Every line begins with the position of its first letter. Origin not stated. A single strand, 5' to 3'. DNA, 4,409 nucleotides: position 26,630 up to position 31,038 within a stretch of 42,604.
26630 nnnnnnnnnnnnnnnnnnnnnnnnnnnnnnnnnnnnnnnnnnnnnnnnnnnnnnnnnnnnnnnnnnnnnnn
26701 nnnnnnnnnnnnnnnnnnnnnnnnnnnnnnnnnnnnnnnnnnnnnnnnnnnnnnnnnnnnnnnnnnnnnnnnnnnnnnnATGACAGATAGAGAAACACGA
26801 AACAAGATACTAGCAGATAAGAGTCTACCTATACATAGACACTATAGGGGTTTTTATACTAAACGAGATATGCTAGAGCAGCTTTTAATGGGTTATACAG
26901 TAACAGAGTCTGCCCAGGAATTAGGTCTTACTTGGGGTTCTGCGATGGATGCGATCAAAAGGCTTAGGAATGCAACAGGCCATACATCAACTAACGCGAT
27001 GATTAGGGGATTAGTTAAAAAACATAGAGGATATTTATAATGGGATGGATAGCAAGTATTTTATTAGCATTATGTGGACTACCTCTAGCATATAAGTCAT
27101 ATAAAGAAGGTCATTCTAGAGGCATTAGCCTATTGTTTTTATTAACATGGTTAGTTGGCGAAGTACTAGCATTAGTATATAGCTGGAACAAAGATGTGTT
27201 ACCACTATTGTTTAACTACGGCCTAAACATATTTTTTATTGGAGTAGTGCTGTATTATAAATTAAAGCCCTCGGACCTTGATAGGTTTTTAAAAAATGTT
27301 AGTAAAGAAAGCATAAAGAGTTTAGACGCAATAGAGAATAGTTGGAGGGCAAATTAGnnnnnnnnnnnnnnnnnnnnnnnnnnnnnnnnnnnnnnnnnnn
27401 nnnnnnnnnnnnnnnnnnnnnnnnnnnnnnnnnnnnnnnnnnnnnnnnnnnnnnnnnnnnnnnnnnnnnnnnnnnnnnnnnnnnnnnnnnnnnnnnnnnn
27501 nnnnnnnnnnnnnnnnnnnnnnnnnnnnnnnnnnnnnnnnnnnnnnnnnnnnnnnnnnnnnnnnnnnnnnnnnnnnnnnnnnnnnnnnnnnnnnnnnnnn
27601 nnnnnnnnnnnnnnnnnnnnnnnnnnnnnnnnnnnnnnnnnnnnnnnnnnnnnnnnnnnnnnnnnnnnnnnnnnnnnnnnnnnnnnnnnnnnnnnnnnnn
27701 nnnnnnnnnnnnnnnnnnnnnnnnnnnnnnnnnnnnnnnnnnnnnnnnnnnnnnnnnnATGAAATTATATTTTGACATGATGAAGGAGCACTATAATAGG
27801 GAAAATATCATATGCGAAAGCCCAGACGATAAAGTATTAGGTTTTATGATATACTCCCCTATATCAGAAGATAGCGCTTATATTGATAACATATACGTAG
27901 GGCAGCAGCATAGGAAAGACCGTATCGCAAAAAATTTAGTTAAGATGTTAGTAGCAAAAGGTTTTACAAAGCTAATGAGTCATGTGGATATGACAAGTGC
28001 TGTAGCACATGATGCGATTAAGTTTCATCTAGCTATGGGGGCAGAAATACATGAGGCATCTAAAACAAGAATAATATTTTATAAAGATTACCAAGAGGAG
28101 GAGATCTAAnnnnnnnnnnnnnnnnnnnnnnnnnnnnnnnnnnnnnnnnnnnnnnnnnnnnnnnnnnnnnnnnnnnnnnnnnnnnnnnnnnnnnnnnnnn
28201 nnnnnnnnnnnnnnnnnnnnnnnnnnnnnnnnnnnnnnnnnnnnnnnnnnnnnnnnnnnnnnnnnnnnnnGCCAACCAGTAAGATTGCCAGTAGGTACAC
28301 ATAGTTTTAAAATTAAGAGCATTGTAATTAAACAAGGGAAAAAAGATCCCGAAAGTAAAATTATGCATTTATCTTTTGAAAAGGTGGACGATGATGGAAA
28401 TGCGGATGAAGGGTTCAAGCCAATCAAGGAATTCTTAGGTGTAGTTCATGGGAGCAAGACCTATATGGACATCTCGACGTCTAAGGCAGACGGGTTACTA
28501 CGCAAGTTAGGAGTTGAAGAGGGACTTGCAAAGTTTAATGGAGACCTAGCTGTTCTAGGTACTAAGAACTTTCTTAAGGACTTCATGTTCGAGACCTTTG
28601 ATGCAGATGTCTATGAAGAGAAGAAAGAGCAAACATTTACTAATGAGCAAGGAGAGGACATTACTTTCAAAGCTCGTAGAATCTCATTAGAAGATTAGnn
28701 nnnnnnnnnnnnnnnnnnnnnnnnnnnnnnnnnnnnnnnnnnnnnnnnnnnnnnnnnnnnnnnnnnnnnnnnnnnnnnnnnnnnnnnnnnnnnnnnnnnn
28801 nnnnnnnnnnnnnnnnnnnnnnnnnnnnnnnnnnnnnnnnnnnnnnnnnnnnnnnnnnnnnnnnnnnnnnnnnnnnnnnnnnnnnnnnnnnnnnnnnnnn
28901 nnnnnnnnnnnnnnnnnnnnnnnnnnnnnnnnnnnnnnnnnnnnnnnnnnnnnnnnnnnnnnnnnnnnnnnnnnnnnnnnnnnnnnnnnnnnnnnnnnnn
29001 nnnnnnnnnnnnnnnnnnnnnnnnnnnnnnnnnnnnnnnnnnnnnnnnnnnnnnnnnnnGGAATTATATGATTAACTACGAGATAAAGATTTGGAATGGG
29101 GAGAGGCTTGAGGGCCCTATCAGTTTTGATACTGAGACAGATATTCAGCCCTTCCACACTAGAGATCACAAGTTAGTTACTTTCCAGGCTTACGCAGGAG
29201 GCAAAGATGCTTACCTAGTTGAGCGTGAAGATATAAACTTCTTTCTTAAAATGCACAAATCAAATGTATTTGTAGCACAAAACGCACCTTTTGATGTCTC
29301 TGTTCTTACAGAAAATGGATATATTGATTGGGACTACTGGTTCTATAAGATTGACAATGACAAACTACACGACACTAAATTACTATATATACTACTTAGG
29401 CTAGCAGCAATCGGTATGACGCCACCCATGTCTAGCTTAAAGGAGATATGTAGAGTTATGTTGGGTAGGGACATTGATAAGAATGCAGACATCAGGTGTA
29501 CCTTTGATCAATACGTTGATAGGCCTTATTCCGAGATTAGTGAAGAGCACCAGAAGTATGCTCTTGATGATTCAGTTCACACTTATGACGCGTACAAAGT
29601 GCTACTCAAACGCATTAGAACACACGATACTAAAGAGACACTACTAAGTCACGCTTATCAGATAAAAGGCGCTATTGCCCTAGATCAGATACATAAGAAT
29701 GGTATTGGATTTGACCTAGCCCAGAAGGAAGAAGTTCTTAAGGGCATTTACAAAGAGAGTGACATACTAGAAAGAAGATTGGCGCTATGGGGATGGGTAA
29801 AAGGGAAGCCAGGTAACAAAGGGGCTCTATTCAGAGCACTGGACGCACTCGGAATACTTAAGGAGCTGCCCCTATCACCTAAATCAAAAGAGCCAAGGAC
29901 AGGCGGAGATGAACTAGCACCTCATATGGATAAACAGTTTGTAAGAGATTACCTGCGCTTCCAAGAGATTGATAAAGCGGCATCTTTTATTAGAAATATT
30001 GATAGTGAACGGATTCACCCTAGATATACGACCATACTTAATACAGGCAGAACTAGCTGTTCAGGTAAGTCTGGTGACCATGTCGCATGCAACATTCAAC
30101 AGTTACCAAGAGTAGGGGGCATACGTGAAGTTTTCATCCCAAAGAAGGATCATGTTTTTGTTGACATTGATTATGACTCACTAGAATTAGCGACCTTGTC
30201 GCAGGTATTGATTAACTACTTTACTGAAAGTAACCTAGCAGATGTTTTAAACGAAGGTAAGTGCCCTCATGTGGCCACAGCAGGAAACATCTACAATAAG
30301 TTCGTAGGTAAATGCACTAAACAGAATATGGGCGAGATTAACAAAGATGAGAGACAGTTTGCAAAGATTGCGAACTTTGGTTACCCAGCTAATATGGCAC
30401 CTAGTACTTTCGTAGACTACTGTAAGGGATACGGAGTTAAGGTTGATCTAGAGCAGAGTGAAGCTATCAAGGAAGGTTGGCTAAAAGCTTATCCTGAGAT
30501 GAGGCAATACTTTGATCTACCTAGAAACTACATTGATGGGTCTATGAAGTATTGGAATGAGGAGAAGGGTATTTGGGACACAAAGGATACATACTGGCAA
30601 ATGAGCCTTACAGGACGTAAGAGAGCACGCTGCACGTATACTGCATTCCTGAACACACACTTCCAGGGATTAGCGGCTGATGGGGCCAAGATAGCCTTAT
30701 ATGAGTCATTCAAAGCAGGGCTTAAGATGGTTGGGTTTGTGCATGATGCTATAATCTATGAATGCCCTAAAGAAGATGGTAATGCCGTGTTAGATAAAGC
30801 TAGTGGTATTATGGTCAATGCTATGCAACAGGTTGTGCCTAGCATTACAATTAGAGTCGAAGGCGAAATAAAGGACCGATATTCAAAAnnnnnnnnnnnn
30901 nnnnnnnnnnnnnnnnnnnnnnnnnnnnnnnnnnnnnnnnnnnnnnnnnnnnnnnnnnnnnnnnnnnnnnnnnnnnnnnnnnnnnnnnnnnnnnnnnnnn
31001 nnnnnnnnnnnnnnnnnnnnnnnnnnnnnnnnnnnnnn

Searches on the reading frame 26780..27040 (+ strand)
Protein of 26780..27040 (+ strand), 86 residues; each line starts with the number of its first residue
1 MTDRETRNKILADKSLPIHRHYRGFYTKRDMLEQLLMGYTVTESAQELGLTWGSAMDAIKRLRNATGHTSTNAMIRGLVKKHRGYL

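Call 11: search_protein_families(library=pfam, proteins=[window:26780-27040:+], max_evalue=0.01)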
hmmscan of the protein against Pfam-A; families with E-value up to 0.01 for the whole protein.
window:26780-27040:+ (86 aa): 1 family
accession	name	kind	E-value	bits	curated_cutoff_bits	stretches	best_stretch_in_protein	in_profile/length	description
PF13518.12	HTH_28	-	0.0024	18.4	25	1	28-64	2-38/52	Helix-turn-helix domain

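Call 22: find_homologous_proteins(query=window:26780-27037:+, max_evalue=0.001)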
Query window:26780-27037:+ (86 aa): 4 proteins with E <= 0.001 among 4 candidates.
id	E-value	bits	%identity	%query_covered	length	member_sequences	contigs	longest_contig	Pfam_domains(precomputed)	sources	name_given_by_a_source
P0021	2.0e-50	186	100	100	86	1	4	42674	-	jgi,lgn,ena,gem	-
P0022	1.6e-31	125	66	100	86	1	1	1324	PF13384.13,PF13518.13,PF13542.13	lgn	-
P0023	1.0e-27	113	63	100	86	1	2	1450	-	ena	-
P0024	4.9e-21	92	55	100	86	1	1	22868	-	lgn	-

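Call 23: find_encoding_contigs(protein=P0024, flank=3000, max_places=3)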
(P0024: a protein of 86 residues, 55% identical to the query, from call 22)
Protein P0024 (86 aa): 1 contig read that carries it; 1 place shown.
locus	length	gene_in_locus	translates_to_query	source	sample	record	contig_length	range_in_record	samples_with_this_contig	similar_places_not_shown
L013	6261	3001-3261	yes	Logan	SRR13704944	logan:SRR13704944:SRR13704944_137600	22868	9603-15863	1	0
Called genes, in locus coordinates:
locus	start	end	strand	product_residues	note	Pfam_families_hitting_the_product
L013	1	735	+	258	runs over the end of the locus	PF13482:RNase_H_2, PF00929:RNase_T (weak), PF03175:DNA_pol_B_2 (weak)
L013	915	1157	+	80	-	-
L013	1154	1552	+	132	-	PF08291:Peptidase_M15_3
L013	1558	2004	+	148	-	-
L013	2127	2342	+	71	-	-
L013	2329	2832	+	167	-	PF18909:dGTP_diPhyd_N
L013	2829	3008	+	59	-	-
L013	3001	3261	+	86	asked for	-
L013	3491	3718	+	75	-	-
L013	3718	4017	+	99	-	-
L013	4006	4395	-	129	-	PF11351:GTA_holin_3TM (faint)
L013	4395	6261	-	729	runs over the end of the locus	-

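Call 24: find_encoding_contigs(protein=P0022, flank=3000, max_places=3)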
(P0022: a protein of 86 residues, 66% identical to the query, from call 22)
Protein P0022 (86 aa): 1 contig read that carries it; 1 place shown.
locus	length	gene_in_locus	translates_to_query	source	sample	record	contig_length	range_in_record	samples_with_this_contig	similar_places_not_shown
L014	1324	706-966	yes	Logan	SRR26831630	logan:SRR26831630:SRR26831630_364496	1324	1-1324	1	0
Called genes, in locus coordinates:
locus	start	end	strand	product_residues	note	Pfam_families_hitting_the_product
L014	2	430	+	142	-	?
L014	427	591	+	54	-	-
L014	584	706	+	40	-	-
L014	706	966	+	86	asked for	PF13384:HTH_23 (weak), PF13518:HTH_28 (faint), PF13542:HTH_Tnp_ISL3 (weak)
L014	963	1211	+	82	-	PF04193:PQ-loop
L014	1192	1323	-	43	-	?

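Call 25: find_encoding_contigs(protein=P0023, flank=3000, max_places=3)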
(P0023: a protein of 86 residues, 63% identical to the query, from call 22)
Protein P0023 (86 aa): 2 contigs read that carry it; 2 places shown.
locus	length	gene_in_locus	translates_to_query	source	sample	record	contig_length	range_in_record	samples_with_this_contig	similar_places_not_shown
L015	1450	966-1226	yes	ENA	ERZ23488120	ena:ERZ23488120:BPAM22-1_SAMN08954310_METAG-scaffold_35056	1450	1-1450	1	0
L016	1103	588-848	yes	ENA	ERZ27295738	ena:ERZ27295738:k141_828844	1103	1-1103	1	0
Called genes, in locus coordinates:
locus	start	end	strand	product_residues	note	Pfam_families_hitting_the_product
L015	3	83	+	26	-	?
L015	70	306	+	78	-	-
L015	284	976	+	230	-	PF18909:dGTP_diPhyd_N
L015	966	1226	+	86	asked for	-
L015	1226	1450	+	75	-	?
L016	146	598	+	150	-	PF18909:dGTP_diPhyd_N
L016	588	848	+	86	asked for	-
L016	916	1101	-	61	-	?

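Call 32: search_protein_families(library=phrogs, proteins=[window:26780-27040:+], max_evalue=0.001)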
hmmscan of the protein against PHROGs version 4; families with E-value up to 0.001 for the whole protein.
window:26780-27040:+ (86 aa): 0 families

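Call 75: search_solved_structures(query=A3, max_evalue=10, show_alignments=2)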
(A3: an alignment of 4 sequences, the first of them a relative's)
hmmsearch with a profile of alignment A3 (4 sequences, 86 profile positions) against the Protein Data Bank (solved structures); distinct sequences matched with E-value up to 10: 21.
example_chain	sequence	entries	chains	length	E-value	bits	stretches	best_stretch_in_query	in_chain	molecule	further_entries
2lvs_A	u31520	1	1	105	0.017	18.3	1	31-63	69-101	Putative uncharacterized protein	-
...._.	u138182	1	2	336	0.021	18.1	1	2-56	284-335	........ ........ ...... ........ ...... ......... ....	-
1s7o_A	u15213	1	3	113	0.029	17.6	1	32-74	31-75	Hypothetical UPF0122 protein SPy1201/SpyM3_0842/SPs1042/spyM18_1152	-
8bjv_A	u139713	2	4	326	0.071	16.4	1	2-53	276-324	SPbeta prophage-derived uncharacterized protein YopR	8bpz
8vd6_A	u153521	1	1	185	0.12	15.7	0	26-54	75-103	CAP REPEAT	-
8bj6_A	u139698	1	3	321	0.14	15.5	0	2-32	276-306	SPbeta prophage-derived uncharacterized protein YopR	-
4ldz_A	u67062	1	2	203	0.14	15.4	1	28-63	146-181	Transcriptional regulatory protein DesR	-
1fse_A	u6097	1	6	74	0.2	14.9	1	28-77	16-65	GERE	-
8gj9_A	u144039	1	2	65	0.4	13.9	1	20-67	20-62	RAD51C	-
1xsv_A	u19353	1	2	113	0.77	13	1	27-63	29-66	Hypothetical UPF0122 protein SAV1236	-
3mzy_A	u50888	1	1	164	0.78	13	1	28-66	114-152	RNA polymerase sigma-H factor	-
2b0o_E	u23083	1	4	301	0.9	12.8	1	21-54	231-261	UPLC1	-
3lvq_E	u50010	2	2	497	1.2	12.5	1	21-49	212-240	Arf-GAP with SH3 domain, ANK repeat and PH domain-containing protein 3, ADP-ribosylation f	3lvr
2uyf_A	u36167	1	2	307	1.2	12.5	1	32-67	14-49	REGULATORY PROTEIN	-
5ae5_A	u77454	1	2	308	1.2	12.4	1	32-67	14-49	LYSR-TYPE REGULATORY PROTEIN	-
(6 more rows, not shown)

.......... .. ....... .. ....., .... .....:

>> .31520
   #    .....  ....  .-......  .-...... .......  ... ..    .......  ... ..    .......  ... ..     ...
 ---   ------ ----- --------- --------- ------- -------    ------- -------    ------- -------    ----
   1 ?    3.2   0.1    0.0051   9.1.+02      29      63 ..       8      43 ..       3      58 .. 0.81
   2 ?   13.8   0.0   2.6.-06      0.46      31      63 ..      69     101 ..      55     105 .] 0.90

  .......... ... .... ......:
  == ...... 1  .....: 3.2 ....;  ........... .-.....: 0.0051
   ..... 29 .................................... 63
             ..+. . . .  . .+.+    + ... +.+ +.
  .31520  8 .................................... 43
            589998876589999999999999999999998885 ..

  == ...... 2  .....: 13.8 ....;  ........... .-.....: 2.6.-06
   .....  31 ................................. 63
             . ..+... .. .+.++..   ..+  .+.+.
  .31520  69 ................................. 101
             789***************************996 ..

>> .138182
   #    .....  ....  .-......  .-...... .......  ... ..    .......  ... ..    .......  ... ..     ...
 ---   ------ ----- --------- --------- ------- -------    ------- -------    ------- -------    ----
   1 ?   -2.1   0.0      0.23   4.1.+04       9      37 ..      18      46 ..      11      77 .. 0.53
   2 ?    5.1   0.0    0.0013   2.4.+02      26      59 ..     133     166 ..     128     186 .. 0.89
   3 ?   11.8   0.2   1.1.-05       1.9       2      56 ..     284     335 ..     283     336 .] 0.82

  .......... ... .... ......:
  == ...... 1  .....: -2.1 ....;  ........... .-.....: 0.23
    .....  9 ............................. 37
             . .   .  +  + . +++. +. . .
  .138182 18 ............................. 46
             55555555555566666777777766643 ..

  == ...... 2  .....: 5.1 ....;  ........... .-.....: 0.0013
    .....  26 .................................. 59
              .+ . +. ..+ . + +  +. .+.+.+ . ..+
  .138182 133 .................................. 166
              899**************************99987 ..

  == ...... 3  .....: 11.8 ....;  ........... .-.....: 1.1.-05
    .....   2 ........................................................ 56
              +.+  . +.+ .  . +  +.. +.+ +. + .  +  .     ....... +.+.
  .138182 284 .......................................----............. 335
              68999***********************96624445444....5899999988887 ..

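Call 76: search_protein_families(library=pfam, alignment_id=A3, max_evalue=1)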
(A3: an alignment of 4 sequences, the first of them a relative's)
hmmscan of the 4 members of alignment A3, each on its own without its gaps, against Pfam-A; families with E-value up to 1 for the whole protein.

A. member 1, P0021 (86 aa): 4 families
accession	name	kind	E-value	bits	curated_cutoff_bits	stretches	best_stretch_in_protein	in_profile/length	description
PF13518.12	HTH_28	-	0.0024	18.4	25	1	28-64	2-38/52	Helix-turn-helix domain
PF13542.12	HTH_Tnp_ISL3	-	0.011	15.6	27.4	1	31-62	20-50/51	Helix-turn-helix domain of transposase family ISL3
PF13551.12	HTH_29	-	0.095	13.3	28.1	1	32-64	5-38/64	Winged helix-turn helix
PF03689.21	Nepo_coat_N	-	0.21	12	27.3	1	48-78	61-91/91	Nepovirus coat protein, N-terminal domain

B. families by the number of members that match (of 4 scanned): 16 families
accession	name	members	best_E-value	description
PF13518.12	HTH_28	4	1.4e-05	Helix-turn-helix domain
PF13551.12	HTH_29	4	0.00011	Winged helix-turn helix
PF13542.12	HTH_Tnp_ISL3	2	2e-06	Helix-turn-helix domain of transposase family ISL3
PF13384.12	HTH_23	2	2.9e-06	Homeodomain-like domain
PF06056.18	Terminase_5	2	3.7e-05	Putative ATPase subunit of terminase (gpP-like)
PF00196.25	GerE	2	0.00095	Bacterial regulatory proteins, luxR family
PF08281.18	Sigma70_r4_2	1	0.00051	Sigma-70, region 4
PF13412.12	HTH_24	1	0.0011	Winged helix-turn-helix DNA-binding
PF00126.33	HTH_1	1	0.011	Bacterial regulatory helix-turn-helix protein, lysR family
PF01325.25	Fe_dep_repress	1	0.012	Iron dependent repressor, N-terminal DNA binding domain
PF07638.17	Sigma70_ECF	1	0.039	ECF sigma factor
PF13936.12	HTH_38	1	0.059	Helix-turn-helix domain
PF12728.13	HTH_17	1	0.099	Helix-turn-helix domain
PF00392.27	GntR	1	0.11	Bacterial regulatory proteins, gntR family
PF03689.21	Nepo_coat_N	1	0.21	Nepovirus coat protein, N-terminal domain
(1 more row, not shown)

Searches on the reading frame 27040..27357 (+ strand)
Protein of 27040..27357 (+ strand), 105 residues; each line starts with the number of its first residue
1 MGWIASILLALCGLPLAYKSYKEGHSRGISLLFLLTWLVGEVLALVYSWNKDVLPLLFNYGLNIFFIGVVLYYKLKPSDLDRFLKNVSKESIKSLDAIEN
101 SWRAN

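Call 11: search_protein_families(library=pfam, proteins=[window:27040-27357:+], max_evalue=0.01)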
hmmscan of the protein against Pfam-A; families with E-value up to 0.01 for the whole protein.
window:27040-27357:+ (105 aa): 1 family
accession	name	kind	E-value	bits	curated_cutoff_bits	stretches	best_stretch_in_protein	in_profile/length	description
PF04193.19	PQ-loop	-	1.7e-07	31.3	22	1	1-49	5-53/61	PQ loop repeat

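Call 32: search_protein_families(library=phrogs, proteins=[window:27040-27357:+], max_evalue=0.001)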
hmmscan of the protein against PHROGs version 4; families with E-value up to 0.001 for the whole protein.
window:27040-27357:+ (105 aa): 0 families

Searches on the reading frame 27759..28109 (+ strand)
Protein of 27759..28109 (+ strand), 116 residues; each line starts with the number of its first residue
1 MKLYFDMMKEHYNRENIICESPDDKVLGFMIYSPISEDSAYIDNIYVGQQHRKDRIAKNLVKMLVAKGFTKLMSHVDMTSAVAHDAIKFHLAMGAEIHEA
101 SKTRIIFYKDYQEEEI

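Call 11: search_protein_families(library=pfam, proteins=[window:27759-28109:+], max_evalue=0.01)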
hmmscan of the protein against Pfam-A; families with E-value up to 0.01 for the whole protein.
window:27759-28109:+ (116 aa): 4 families
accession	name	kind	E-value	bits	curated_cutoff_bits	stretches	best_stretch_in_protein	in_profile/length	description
PF00583.31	Acetyltransf_1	-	3.6e-08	34.1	20.7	1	13-94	31-115/116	Acetyltransferase (GNAT) family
PF13508.13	Acetyltransf_7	-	8.2e-05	23.4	27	1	23-91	11-78/84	Acetyltransferase (GNAT) domain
PF14542.12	Acetyltransf_CG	-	0.0049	17.4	30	1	23-66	8-51/80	GCN5-related N-acetyl-transferase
PF13880.12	Acetyltransf_13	-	0.0074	16.5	22.8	0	42-68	7-33/69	ESCO1/2 acetyl-transferase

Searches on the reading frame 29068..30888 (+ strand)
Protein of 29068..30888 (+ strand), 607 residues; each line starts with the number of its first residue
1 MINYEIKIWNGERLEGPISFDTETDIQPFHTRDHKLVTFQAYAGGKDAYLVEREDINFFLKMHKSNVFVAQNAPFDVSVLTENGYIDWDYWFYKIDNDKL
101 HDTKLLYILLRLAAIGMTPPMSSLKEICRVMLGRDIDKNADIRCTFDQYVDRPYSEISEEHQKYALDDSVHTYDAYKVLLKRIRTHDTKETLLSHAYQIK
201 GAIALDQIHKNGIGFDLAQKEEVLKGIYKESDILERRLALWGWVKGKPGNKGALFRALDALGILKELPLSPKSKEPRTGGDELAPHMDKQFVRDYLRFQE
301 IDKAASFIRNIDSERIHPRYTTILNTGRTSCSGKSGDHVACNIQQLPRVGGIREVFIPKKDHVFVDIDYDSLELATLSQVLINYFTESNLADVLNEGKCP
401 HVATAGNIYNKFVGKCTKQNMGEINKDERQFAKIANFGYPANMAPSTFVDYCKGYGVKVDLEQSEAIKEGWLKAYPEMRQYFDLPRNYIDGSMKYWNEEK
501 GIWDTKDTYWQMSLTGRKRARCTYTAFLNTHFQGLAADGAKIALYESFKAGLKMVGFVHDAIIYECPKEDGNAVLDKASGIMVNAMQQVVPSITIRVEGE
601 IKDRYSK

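Call 53: search_dna_similar(query=window:29068-30888:+, collection=phages, mode=protein, max_rows=15)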
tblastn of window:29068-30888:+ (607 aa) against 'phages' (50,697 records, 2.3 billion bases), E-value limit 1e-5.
Records with a match: 188; places in all: 188; records where one place covers at least 80% of the query: 2.
Best place of each record, by identity: <60% 188.
By first word of the organism name: Gordonia 62; Microbacterium 30; Bacteriophage 17; Bacillus 14; Clostridium 10; Mycobacterium 9; Serratia 6; Staphylococcus 5; Stenotrophomonas 4; Streptomyces 4; and 19 more.
By host as written in the record: Gordonia rubripertincta NRRL B-16540 31; - 26; Gordonia terrae 3612 14; Microbacterium foliorum NRRL B-24224 SEA 14; Microbacterium foliorum NRRL B-24224 14; Clostridium perfringens 7; Serratia marcescens 6; Gordonia rubripertincta NRRL B-16540 SEA 5; and 49 more.
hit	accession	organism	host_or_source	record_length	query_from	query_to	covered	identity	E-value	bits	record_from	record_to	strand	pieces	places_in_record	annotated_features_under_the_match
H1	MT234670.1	Pseudanabaena phage PA-SR01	Pseudanabaena sp. KCZY-C8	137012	18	607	97%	24.2%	3e-26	120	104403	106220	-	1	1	DNA-directed DNA polymerase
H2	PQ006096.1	bajarodcaudo virus 5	Peromyscus fraterculus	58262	77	582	83%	24.9%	8e-16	87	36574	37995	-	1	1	DNA polymerase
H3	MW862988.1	Gordonia phage Tolls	Gordonia terrae CAG3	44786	124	588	77%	23.1%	1e-10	71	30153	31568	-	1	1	44: DNA polymerase I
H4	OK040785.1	Gordonia phage Pons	Gordonia rubripertincta NRRL B-16540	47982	128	584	75%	23.5%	6e-8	62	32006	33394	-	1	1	46: DNA polymerase I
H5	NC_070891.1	Gordonia phage Pons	Gordonia rubripertincta NRRL B-16540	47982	128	584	75%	23.5%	6e-8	62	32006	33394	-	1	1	46: DNA polymerase I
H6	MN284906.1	Gordonia phage CherryonLim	Gordonia rubripertincta NRRL B-16540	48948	128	584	75%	23.5%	9e-8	62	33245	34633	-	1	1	46: DNA polymerase I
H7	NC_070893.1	Gordonia phage CherryonLim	Gordonia rubripertincta NRRL B-16540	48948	128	584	75%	23.5%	9e-8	62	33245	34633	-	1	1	46: DNA polymerase I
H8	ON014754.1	Pseudanabaena phage Pam2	Pseudanabaena sp.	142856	147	607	76%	23.3%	1e-18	97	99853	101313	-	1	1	DNA-directed DNA polymerase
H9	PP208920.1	Gordonia phage BillDoor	Gordonia rubripertincta NRRL B-16540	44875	124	588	77%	23.0%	2e-11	73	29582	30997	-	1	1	43: DNA polymerase I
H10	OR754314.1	Pseudomonas phage vB_PmeS_STP12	Pseudomonas mendocina STP12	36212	159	584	70%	24.8%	7e-13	78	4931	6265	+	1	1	record has no annotation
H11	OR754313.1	Stutzerimonas phage vB_SstS_STP9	Stutzerimonas stutzeri STP9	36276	159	584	70%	24.8%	7e-13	78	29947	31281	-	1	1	record has no annotation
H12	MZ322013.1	Gordonia phage AikoCarson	Gordonia terrae 3612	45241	124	588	77%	22.6%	2e-10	71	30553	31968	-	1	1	44: DNA polymerase I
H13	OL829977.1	Gordonia phage Amok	Gordonia rubripertincta NRRL B-16540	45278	124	588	77%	22.6%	2e-10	71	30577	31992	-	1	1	44: DNA polymerase I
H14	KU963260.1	Gordonia phage Emalyn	Gordonia terrae 3612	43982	124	588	77%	22.6%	1e-10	71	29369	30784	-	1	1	42: DNA polymerase I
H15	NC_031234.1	Gordonia phage Emalyn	Gordonia terrae 3612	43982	124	588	77%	22.6%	1e-10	71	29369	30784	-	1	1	42: DNA polymerase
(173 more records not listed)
